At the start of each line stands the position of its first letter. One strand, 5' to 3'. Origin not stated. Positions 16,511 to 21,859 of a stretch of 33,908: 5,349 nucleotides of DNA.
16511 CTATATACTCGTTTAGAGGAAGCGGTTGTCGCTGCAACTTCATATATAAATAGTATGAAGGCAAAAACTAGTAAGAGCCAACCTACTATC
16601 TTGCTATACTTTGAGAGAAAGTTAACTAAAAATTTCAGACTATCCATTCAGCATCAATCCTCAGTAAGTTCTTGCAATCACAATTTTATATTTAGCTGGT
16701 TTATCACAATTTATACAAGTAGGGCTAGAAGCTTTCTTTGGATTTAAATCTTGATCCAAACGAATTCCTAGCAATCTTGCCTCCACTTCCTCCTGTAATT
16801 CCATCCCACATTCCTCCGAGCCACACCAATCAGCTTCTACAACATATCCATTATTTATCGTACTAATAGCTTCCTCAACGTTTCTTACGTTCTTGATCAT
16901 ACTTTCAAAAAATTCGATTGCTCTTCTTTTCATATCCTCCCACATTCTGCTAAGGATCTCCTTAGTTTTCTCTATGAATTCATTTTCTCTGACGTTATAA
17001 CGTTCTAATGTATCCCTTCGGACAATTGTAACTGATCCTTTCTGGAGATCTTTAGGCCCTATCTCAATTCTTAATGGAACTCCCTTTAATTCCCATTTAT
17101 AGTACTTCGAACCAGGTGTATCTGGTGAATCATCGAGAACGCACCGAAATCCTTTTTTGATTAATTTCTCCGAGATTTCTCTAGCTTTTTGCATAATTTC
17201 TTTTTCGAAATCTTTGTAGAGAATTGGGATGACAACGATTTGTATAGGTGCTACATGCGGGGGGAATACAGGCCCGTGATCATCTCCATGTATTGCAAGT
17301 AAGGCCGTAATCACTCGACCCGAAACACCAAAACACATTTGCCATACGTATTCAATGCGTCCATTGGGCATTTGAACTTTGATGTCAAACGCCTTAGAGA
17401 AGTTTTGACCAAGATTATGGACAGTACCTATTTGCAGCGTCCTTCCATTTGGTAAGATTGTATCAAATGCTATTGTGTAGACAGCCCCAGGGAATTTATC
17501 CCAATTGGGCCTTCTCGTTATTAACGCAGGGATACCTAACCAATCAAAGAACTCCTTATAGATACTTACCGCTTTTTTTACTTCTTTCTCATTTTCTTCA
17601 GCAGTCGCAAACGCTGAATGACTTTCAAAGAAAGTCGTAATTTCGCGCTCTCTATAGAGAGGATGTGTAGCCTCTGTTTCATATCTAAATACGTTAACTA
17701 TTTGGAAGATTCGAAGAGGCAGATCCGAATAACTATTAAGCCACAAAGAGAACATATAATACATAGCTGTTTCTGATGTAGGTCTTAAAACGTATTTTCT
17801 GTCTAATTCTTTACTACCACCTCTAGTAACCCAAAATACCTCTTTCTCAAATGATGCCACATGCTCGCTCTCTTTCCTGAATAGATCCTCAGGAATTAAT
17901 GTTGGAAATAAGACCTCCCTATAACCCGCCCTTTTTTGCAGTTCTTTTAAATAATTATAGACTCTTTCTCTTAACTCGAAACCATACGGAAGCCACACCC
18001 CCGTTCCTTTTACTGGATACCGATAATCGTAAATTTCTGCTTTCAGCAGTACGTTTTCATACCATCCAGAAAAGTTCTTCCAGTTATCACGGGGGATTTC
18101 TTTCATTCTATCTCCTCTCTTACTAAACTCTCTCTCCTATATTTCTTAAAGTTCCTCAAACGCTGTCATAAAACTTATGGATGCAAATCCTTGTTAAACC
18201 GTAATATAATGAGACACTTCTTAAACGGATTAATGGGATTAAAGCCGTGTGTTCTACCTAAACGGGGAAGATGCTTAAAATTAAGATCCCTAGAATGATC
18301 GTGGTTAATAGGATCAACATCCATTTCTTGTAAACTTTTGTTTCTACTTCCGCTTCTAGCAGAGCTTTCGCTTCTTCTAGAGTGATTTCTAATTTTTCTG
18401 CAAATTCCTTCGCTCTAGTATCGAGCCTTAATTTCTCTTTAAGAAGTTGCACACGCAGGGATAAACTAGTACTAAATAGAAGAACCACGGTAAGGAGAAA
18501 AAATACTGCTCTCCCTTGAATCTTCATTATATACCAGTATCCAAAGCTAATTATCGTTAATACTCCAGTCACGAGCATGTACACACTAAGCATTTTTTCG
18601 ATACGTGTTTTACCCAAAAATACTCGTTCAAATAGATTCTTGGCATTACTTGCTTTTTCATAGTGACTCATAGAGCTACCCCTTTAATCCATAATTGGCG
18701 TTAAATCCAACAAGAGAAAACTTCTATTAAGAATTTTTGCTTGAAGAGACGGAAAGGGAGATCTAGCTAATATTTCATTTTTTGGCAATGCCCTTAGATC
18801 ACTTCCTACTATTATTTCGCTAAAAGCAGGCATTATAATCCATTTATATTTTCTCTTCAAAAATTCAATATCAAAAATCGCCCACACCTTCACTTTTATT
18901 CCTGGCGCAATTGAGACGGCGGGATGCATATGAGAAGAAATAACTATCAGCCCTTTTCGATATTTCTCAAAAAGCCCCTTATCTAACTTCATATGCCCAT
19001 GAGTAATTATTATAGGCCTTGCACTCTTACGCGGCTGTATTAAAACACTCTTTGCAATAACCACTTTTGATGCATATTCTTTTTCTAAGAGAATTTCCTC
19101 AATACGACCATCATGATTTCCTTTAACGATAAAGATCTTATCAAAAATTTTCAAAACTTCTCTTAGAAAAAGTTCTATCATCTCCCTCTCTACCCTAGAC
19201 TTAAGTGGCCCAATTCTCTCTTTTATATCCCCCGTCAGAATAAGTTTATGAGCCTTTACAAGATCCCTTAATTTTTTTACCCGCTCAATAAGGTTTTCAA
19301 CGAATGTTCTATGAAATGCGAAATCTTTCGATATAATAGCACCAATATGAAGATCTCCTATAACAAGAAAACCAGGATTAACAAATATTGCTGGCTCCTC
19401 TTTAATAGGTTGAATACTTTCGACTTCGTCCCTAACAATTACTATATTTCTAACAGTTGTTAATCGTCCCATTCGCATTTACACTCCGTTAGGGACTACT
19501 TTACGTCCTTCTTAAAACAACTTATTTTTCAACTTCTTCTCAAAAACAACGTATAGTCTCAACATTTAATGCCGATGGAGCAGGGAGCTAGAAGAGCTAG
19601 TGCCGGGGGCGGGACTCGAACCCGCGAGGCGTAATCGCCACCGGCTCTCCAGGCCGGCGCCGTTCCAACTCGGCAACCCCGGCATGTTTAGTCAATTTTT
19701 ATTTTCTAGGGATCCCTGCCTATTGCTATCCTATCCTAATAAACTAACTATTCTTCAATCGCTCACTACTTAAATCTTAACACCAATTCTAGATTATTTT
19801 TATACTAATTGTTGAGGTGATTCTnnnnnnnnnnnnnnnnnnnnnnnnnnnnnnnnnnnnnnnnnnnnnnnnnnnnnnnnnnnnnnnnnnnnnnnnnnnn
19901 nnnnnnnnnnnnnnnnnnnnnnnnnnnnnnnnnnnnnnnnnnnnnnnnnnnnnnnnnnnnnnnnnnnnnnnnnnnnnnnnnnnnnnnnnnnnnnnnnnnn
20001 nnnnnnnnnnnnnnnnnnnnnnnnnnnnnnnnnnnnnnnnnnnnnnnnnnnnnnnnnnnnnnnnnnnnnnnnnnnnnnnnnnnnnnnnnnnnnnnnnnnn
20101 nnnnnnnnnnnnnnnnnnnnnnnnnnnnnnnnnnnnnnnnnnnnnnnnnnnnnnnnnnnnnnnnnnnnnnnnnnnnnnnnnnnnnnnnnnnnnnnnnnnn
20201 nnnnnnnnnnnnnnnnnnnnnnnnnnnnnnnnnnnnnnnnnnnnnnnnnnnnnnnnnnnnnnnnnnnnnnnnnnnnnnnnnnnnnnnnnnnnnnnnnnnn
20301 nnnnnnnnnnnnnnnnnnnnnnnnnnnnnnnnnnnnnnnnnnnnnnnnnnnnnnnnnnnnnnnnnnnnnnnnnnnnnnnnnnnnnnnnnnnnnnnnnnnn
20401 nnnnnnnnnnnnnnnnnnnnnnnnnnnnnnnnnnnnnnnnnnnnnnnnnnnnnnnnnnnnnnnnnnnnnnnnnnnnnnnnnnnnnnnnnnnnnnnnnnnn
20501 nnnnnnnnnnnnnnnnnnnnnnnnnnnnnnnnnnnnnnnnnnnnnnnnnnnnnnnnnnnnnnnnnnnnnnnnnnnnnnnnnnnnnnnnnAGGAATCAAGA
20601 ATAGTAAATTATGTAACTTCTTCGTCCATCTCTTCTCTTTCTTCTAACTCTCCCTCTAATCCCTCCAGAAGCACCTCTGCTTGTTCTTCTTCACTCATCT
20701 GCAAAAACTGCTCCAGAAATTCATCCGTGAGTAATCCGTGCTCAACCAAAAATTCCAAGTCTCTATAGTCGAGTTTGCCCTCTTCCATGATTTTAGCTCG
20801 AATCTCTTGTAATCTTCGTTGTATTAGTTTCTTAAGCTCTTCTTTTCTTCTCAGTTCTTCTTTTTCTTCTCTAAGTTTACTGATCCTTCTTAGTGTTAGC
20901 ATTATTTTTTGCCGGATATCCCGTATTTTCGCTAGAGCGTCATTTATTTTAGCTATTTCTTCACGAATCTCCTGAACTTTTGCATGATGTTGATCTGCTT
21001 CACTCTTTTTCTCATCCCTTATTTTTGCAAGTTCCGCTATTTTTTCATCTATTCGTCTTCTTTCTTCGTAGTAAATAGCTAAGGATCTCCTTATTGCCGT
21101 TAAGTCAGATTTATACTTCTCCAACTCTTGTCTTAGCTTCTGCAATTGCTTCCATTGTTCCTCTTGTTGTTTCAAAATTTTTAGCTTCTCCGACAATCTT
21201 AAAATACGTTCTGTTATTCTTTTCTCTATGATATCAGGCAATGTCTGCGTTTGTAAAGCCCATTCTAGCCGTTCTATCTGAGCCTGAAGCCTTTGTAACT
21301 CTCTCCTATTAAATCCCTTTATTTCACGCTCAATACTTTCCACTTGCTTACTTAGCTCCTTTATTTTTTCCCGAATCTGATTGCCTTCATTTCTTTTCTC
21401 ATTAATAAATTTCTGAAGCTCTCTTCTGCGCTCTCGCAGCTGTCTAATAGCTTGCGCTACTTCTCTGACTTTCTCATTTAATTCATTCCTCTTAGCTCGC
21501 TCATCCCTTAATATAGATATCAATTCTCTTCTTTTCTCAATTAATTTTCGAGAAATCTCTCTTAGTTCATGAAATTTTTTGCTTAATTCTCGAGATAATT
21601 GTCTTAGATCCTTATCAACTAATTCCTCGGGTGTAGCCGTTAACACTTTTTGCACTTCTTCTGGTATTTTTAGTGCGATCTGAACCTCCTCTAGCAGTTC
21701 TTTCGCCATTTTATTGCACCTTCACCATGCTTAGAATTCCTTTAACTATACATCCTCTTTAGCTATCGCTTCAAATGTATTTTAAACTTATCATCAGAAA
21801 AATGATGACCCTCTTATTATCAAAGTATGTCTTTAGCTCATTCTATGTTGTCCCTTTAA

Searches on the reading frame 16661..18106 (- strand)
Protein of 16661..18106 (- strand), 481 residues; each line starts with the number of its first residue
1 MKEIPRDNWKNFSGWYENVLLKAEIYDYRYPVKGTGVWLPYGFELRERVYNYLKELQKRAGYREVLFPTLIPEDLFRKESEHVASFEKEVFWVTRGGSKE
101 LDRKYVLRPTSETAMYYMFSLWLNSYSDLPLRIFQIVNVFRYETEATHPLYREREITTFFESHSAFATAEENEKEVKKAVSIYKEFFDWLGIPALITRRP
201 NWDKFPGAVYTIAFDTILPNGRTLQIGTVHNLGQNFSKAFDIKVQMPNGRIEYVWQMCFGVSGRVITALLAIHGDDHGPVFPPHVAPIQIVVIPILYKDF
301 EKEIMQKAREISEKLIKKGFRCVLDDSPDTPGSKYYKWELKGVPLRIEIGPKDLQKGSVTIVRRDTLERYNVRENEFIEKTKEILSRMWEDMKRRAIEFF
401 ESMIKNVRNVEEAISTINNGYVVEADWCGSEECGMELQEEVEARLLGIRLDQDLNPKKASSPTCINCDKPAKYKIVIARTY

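Call 18: search_protein_families(library=pfam, proteins=[window:16661-18106:-], max_evalue=0.001)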
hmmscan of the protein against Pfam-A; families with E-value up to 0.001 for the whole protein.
window:16661-18106:- (481 aa): 3 families
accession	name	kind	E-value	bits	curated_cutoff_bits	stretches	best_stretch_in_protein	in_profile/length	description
PF00587.30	tRNA-synt_2b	-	2.1e-30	106.5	29.3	1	99-272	5-178/179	tRNA synthetase class II core domain (G, H, P, S and T)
PF03129.25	HGTP_anticodon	-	1.4e-23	83.3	21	1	289-383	1-93/94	Anticodon binding domain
PF09180.16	ProRS-C_1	-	6.2e-18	65.2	31.5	1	411-481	2-71/71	Prolyl-tRNA synthetase, C-terminal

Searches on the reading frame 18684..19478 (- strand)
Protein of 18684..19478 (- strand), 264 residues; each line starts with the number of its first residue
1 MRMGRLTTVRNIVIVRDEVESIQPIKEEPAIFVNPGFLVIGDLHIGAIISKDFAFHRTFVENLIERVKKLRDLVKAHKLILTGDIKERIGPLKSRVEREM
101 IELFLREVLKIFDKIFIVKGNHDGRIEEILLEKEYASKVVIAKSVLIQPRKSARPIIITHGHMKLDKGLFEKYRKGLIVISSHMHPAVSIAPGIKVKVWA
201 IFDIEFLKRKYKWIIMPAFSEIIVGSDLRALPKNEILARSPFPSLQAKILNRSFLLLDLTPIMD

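Call 18: search_protein_families(library=pfam, proteins=[window:18684-19478:-], max_evalue=0.001)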
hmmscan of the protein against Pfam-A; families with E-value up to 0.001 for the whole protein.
window:18684-19478:- (264 aa): 2 families
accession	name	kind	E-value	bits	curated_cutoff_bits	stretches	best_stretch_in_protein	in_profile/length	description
PF00149.33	Metallophos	-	2.8e-09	38.1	21.5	1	37-162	3-116/191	Calcineurin-like phosphoesterase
PF12850.12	Metallophos_2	-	0.00051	20.5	27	0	38-187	4-119/154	Calcineurin-like phosphoesterase superfamily domain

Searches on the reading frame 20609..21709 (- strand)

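Call 18: search_protein_families(library=pfam, proteins=[window:20609-21709:-], max_evalue=0.001)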
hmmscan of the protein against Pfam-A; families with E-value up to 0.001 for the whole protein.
window:20609-21709:- (366 aa): 2 families
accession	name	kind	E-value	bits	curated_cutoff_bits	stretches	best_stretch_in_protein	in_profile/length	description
PF23435.1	DUF7121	-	1.6e-05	24.9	29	1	47-327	35-307/307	Family of unknown function (DUF7121)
PF23854.1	DUF7217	-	0.00083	19.6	29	0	218-270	140-186/238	Domain of unknown function (DUF7217)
